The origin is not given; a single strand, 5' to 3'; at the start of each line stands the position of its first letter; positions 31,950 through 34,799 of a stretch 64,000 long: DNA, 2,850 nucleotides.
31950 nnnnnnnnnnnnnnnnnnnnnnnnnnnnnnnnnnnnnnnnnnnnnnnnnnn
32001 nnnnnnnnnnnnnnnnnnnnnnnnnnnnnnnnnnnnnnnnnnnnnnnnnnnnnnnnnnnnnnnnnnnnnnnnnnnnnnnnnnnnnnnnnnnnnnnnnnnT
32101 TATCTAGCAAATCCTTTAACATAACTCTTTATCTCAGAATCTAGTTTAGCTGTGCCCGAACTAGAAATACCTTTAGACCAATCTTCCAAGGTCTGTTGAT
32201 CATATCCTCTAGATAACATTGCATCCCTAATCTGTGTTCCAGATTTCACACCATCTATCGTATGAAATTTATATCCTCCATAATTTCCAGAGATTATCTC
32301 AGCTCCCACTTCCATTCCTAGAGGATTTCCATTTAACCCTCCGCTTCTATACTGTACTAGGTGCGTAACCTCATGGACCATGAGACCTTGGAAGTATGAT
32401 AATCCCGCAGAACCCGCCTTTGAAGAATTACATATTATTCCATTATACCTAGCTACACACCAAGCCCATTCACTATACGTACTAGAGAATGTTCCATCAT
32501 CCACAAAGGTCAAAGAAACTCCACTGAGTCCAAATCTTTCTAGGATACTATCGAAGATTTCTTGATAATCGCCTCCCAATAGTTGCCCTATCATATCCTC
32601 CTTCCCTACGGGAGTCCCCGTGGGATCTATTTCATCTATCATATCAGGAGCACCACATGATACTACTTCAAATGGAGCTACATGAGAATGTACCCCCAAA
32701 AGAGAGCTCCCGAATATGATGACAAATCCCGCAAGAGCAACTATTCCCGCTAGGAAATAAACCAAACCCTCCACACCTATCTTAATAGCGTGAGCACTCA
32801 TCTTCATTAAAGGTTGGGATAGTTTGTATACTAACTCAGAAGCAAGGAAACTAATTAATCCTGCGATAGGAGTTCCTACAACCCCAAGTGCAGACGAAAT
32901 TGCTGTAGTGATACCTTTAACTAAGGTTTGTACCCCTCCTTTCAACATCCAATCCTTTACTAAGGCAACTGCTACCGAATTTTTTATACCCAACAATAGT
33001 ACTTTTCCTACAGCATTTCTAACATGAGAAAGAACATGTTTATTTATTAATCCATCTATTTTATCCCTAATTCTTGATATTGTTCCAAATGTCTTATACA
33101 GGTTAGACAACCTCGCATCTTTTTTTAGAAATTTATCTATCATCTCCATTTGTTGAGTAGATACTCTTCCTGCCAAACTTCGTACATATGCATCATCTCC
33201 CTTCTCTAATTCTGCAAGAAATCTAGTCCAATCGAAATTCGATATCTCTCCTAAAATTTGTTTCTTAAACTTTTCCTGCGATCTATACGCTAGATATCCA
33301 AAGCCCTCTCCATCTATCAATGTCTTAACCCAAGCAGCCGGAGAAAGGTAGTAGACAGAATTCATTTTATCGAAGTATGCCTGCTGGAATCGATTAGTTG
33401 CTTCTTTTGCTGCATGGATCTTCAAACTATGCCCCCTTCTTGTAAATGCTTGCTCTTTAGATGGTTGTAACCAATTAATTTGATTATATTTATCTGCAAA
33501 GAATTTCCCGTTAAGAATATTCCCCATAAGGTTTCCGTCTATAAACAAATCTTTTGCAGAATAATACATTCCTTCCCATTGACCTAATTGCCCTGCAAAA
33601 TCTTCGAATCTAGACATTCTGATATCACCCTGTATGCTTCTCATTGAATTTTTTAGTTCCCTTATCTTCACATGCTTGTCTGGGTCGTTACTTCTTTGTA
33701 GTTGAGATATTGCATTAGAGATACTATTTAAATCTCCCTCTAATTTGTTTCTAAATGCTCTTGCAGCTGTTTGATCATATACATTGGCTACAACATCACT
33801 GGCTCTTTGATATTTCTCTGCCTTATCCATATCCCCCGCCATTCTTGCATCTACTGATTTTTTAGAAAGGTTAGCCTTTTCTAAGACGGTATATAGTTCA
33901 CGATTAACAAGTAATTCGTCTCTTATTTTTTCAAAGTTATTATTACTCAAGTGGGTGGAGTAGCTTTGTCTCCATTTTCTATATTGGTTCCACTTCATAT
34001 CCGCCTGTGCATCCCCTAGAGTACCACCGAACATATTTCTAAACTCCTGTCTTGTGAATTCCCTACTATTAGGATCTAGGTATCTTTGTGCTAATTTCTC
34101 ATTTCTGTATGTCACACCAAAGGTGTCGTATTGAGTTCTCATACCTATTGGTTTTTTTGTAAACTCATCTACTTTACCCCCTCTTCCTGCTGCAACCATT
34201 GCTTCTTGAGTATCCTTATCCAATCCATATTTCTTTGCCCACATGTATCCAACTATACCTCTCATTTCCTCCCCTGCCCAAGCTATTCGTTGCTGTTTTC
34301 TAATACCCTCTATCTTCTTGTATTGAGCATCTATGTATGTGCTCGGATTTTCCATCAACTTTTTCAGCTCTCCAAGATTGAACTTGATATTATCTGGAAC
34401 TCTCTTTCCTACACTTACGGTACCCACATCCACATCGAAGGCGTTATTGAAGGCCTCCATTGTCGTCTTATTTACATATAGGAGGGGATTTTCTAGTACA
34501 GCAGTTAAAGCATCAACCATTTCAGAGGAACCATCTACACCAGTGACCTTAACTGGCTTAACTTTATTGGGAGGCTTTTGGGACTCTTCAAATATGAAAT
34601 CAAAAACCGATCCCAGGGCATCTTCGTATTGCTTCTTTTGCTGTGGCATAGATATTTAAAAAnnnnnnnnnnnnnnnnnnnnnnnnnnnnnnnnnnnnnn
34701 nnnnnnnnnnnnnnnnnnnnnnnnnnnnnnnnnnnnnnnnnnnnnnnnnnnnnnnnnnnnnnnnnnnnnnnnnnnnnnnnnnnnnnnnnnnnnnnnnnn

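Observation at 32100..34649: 849-aa protein combining a large soluble N-terminal region, a membrane-helix cluster and a C-terminal HExxH zincin-like module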

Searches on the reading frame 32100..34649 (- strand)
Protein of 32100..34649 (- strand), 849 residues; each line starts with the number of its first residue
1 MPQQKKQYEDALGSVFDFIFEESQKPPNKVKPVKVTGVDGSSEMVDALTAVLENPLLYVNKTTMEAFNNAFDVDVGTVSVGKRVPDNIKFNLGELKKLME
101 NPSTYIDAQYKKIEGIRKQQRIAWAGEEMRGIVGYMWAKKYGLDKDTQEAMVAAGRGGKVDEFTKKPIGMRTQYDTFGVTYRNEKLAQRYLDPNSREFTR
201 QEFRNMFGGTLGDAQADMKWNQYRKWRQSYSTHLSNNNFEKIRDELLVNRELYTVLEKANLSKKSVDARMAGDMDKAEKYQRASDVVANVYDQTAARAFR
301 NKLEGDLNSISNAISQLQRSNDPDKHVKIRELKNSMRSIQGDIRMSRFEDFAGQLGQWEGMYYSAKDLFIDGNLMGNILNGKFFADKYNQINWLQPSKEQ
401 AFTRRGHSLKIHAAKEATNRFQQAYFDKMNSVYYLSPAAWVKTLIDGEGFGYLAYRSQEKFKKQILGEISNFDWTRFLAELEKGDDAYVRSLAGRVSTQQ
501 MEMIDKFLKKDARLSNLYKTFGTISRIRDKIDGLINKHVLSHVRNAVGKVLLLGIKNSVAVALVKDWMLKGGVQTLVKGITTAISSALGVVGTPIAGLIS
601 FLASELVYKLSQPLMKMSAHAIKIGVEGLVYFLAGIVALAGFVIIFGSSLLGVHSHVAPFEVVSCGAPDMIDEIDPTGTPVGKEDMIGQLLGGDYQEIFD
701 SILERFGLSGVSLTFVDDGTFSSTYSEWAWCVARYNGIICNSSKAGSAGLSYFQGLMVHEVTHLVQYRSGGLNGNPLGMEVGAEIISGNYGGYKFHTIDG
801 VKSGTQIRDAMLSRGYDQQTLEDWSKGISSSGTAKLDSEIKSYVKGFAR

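Call 5: search_protein_families(library=pfam, proteins=[window:32100-34649:-], max_evalue=0.1)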
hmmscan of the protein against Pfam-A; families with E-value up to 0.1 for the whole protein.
window:32100-34649:- (849 aa): 1 family
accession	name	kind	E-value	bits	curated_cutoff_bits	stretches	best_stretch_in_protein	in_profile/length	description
PF05396.16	Phage_T7_Capsid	-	0.075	13.8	27.1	0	248-320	35-106/188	Phage T7 capsid assembly protein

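Call 6: search_protein_families(library=ncbifam, proteins=[window:32100-34649:-], max_evalue=0.1)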
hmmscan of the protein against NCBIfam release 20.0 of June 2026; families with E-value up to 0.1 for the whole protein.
window:32100-34649:- (849 aa): 0 families

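Call 8: find_homologous_proteins(query=window:32100-34649:-, max_evalue=0.001)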
Query window:32100-34649:- (849 aa): 28 proteins with E <= 0.001 among 8000 candidates.
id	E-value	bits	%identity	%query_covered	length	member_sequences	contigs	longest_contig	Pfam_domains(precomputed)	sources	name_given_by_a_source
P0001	0.0e+0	1923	100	100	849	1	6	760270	-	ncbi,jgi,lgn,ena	jgi:hypothetical protein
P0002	3.7e-228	778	53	80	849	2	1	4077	-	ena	-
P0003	2.4e-142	494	36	98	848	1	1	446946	-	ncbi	ncbi:MAG: hypothetical protein AB9915_01225 [Candidatus Dojkabacteria bacterium]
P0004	2.8e-132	461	39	80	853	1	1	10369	-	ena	-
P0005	7.0e-130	453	37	80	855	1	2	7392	-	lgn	-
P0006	2.1e-127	445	38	80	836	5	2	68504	-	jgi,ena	-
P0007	1.4e-120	422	37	80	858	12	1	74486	-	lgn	-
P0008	1.8e-114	402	36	80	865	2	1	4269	-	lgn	-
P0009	2.6e-113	398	33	89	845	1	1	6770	PF01551.30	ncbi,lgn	-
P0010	8.8e-113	396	33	98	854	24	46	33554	-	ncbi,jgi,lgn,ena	jgi:hypothetical protein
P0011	1.6e-111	392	33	98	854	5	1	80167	-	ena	-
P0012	1.4e-109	386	34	87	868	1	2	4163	PF01551.30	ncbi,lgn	-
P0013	1.3e-107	379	34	78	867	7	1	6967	-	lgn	-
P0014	1.5e-102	363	35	80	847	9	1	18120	-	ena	-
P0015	1.2e-101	360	33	78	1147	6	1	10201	-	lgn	-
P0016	6.6e-95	337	34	78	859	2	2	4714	PF01551.30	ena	-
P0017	7.3e-94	334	32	78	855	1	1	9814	PF01551.30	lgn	-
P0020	3.0e-92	328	33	78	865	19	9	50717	PF01551.30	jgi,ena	-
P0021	4.2e-91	325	33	78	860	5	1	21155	PF01551.30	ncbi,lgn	-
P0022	5.1e-88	315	34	78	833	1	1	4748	PF01551.30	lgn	-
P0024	6.9e-87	311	34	78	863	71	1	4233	PF01551.30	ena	-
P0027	4.9e-55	205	26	79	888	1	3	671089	PF01551.30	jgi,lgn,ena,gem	-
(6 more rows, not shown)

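Call 12: search_protein_families(library=pfam, proteins=[P0003, P0010, P0002, P0015], max_evalue=10)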
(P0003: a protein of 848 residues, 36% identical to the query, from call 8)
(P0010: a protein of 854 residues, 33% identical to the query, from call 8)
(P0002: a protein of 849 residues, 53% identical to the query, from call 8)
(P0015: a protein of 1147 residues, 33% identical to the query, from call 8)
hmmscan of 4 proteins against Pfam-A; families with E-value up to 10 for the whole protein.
P0003 (848 aa): 1 family
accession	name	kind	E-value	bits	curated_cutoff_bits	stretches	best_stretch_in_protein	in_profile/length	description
PF04508.17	Pox_A_type_inc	-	0.08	13.3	21.4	1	307-325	3-21/23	Viral A-type inclusion protein repeat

P0010 (854 aa): 5 families
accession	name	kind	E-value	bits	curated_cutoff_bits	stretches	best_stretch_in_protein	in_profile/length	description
PF12329.13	TMF_DNA_bd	-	0.072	13.5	35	1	297-347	7-56/74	TATA element modulatory factor 1 DNA binding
PF23735.1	KIF9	-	0.13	12.8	31.9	1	281-342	4-65/140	Kinesin-like protein KIF9 domain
PF00497.25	SBP_bac_3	-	0.14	12.3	26.4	0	609-631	18-40/132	Bacterial extracellular solute-binding proteins, family 3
PF02561.19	FliS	-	0.2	12.4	26.7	1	288-367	32-113/115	Flagellar protein FliS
PF11688.13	DUF3285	-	0.21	12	25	1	637-657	19-39/44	Protein of unknown function (DUF3285)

P0002 (849 aa): 3 families
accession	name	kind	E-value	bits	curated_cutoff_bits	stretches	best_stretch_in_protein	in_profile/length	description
PF01551.29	Peptidase_M23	-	0.0007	20.2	28.7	1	754-828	30-96/96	Peptidase family M23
PF05400.18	FliT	-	0.18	13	29.5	0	493-519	36-62/85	Flagellar protein FliT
PF14716.13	HHH_8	-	0.23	12.3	30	0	261-289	10-39/73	Helix-hairpin-helix domain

P0015 (1147 aa): 1 family
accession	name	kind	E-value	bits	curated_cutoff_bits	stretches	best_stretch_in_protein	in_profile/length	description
PF18241.6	AvrM-A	-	0.041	14.8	27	1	308-377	57-128/147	Flax-rust effector AvrM-A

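Call 18: find_encoding_contigs(protein=P0003, flank=10000, max_places=2)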
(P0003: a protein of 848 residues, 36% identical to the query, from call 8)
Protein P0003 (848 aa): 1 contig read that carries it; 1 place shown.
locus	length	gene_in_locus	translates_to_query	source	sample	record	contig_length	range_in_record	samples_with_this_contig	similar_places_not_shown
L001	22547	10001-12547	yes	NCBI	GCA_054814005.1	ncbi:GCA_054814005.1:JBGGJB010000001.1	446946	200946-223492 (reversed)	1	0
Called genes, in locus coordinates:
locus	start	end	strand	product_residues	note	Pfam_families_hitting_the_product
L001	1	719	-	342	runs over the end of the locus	PF17125:Methyltr_RsmF_N, PF01189:Methyltr_RsmB-F, PF13847:Methyltransf_31 (weak)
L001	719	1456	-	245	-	PF04452:Methyltrans_RNA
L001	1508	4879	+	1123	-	PF16656:Pur_ac_phosph_N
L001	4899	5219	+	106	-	-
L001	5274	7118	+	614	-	-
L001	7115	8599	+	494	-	-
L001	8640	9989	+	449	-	-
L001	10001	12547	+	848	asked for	-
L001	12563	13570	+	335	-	-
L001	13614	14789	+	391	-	PF08239:SH3_3 (weak)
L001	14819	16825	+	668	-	PF00580:UvrD-helicase, PF13245:AAA_19, PF13604:AAA_30 (faint), PF01443:Viral_helicase1 (faint), PF13361:UvrD_C, PF13538:UvrD_C_2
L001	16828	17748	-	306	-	-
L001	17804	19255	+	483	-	PF23300:HEAT_Nup120 (faint), PF00515:TPR_1 (faint), PF07719:TPR_2 (faint), PF13174:TPR_6 (faint), PF13181:TPR_8 (faint), PF13424:TPR_12 (faint), PF13428:TPR_14 (faint), PF12895:ANAPC3 (weak), +3 more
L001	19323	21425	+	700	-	PF00009:GTP_EFTU, PF22042:EF-G_D2, PF03144:GTP_EFTU_D2, PF14492:EFG_III, PF16658:RF3_C (faint), PF03764:EFG_IV, PF00679:EFG_C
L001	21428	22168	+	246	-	PF01066:CDP-OH_P_transf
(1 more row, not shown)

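Call 19: find_encoding_contigs(protein=P0027, flank=10000, max_places=2)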
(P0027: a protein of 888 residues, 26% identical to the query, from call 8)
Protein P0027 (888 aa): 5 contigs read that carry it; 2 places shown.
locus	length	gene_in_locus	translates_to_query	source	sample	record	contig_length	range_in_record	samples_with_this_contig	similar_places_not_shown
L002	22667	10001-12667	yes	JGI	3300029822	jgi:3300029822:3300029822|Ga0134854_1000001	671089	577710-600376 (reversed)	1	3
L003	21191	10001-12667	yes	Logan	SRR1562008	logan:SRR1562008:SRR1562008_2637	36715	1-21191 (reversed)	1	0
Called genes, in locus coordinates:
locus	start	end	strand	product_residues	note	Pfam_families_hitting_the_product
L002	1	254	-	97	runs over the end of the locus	-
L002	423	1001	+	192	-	-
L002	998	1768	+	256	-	PF08843:AbiEii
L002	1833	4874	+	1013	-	PF16656:Pur_ac_phosph_N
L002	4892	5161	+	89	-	-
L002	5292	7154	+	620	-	PF00041:fn3, PF16656:Pur_ac_phosph_N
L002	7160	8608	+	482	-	-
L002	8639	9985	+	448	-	-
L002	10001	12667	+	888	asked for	PF01551:Peptidase_M23 (weak)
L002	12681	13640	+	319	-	-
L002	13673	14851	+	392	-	PF08239:SH3_3 (weak)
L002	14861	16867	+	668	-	PF00580:UvrD-helicase, PF13245:AAA_19, PF13604:AAA_30 (faint), PF01443:Viral_helicase1 (faint), PF13087:AAA_12 (faint), PF13361:UvrD_C, PF13538:UvrD_C_2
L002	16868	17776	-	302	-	-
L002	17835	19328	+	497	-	PF12895:ANAPC3 (faint), PF00515:TPR_1 (faint), PF07719:TPR_2 (faint), PF13174:TPR_6 (faint), PF13181:TPR_8 (faint), PF13414:TPR_11 (faint), PF13424:TPR_12 (faint), PF14559:TPR_19 (weak), +4 more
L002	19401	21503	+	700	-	PF00009:GTP_EFTU, PF22042:EF-G_D2, PF03144:GTP_EFTU_D2, PF14492:EFG_III, PF03764:EFG_IV, PF00679:EFG_C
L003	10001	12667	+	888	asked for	PF01551:Peptidase_M23 (weak)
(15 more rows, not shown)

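Call 20: find_encoding_contigs(protein=P0020, flank=10000, max_places=2)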
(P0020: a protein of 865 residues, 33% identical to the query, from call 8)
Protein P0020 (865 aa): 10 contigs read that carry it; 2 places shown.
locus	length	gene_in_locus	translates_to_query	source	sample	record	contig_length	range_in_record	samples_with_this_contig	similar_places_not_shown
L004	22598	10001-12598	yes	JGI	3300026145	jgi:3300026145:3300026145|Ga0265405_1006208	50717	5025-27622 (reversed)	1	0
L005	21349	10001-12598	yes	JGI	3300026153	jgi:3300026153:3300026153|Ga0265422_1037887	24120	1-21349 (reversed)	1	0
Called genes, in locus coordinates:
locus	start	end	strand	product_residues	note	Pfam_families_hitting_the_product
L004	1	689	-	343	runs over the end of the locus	PF17125:Methyltr_RsmF_N, PF01189:Methyltr_RsmB-F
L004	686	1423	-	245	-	PF04452:Methyltrans_RNA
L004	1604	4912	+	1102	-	PF16656:Pur_ac_phosph_N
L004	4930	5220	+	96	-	-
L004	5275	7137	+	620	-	PF00041:fn3 (weak), PF16656:Pur_ac_phosph_N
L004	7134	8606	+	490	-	-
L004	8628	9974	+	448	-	-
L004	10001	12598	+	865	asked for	PF01551:Peptidase_M23 (faint)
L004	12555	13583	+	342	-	-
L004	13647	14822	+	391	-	-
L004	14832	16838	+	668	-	PF00580:UvrD-helicase, PF13245:AAA_19, PF13604:AAA_30 (faint), PF01443:Viral_helicase1 (faint), PF13087:AAA_12 (faint), PF13361:UvrD_C, PF13538:UvrD_C_2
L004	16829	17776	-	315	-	PF07501:G5 (faint)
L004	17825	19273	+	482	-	PF12895:ANAPC3 (faint), PF13181:TPR_8 (faint), PF13424:TPR_12 (faint), PF13428:TPR_14 (faint), PF13414:TPR_11 (faint), PF00515:TPR_1 (weak), PF07719:TPR_2 (weak), PF13432:TPR_16 (weak), +1 more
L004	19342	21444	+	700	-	PF00009:GTP_EFTU, PF22042:EF-G_D2, PF03144:GTP_EFTU_D2, PF14492:EFG_III, PF03764:EFG_IV, PF00679:EFG_C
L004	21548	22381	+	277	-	PF01066:CDP-OH_P_transf (weak)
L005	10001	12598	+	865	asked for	PF01551:Peptidase_M23 (faint)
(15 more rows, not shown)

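Call 44: search_protein_families(library=phrogs, proteins=[window:32100-34649:-], max_evalue=0.1)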
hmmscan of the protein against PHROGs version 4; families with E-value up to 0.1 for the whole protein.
window:32100-34649:- (849 aa): 0 families

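Call 49: find_related_loci(query=A1, collection=genome_contigs, flank=10000)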
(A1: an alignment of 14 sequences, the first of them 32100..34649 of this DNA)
Query A1 (849 aa) in genome_contigs; peptide patterns used: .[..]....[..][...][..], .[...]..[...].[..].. (x = any residue, [..] = any of these).
135 stretches matched a pattern; 36 encode a relative of the query (tblastn E <= 1e-3); 36 distinct loci.
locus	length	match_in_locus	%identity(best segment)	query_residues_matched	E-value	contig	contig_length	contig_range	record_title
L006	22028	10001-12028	53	1-678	0e+0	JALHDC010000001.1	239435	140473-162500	MAG: bacterium isolate 1-no_shock_S1_027 scaffold_53, whole genome shotgun sequence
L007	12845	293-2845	34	1-849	3e-144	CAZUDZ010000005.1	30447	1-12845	MAG TPA_asm: uncultured Candidatus Saccharibacteria bacterium isolate binchicken_co39_491 genome assembly, contig: NODE_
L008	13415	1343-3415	37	1-682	3e-134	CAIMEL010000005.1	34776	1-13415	uncultured bacterium isolate LaPlata_bin-3090 genome assembly, contig: bin-3090:05/25, whole genome shotgun sequence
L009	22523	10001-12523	33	3-849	5e-127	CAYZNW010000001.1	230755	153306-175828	MAG TPA_asm: uncultured Candidatus Saccharibacteria bacterium isolate binchicken_co117_292 genome assembly, contig: NODE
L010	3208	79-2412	34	1-737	1e-131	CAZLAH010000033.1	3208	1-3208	MAG TPA_asm: uncultured Candidatus Saccharibacteria bacterium isolate SRP192927_co2_210 genome assembly, contig: NODE_78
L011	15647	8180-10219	35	1-694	1e-125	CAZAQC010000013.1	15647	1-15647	MAG TPA_asm: uncultured Candidatus Saccharibacteria bacterium isolate SRP294416_co1_729 genome assembly, contig: NODE_77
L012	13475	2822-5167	32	1-737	2e-124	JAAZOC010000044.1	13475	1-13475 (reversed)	MAG: Candidatus Microgenomates bacterium isolate AS27yjCOA_24 83932_AS27, whole genome shotgun sequence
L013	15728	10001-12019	36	1-667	2e-120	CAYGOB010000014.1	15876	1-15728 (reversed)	MAG TPA_asm: uncultured Candidatus Saccharibacteria bacterium isolate ERP113451_co4_79 genome assembly, contig: NODE_211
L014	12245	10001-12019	34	1-667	2e-117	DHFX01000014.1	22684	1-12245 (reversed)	MAG TPA_asm: Candidatus Dojkabacteria bacterium UBA4813 UBA4813_contig_16508, whole genome shotgun sequence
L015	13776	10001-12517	33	1-831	3e-117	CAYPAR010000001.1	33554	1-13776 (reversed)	MAG TPA_asm: uncultured Candidatus Saccharibacteria bacterium isolate binchicken_co246_362 genome assembly, contig: NODE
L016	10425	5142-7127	35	1-667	2e-116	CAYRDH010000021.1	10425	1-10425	MAG TPA_asm: uncultured Candidatus Saccharibacteria bacterium isolate SRP241341_co1_3 genome assembly, contig: NODE_6730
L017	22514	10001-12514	31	3-849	5e-116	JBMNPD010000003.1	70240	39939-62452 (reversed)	MAG: Candidatus Dojkabacteria bacterium isolate SBF912SR1HQ0033 scaffold_516_c1, whole genome shotgun sequence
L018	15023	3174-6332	35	1-848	7e-116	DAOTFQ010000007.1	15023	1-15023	MAG TPA_asm: Candidatus Dojkabacteria bacterium isolate AMR_MDS_3099 NODE_4783_length_15023_cov_5.501804, whole genome s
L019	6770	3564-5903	33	1-759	1e-114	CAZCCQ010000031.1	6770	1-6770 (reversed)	MAG TPA_asm: uncultured Candidatus Saccharibacteria bacterium isolate binchicken_co204_57 genome assembly, contig: NODE_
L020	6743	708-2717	34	1-667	9e-115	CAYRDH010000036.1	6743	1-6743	MAG TPA_asm: uncultured Candidatus Saccharibacteria bacterium isolate SRP241341_co1_3 genome assembly, contig: NODE_1081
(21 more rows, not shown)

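Call 69: search_protein_families(library=pfam, proteins=[P0015], max_evalue=5)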
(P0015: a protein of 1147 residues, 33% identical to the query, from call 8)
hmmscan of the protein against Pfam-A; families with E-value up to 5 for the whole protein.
P0015 (1147 aa): 1 family
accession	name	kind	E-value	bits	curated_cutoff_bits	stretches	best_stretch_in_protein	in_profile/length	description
PF18241.6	AvrM-A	-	0.041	14.8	27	1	308-377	57-128/147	Flax-rust effector AvrM-A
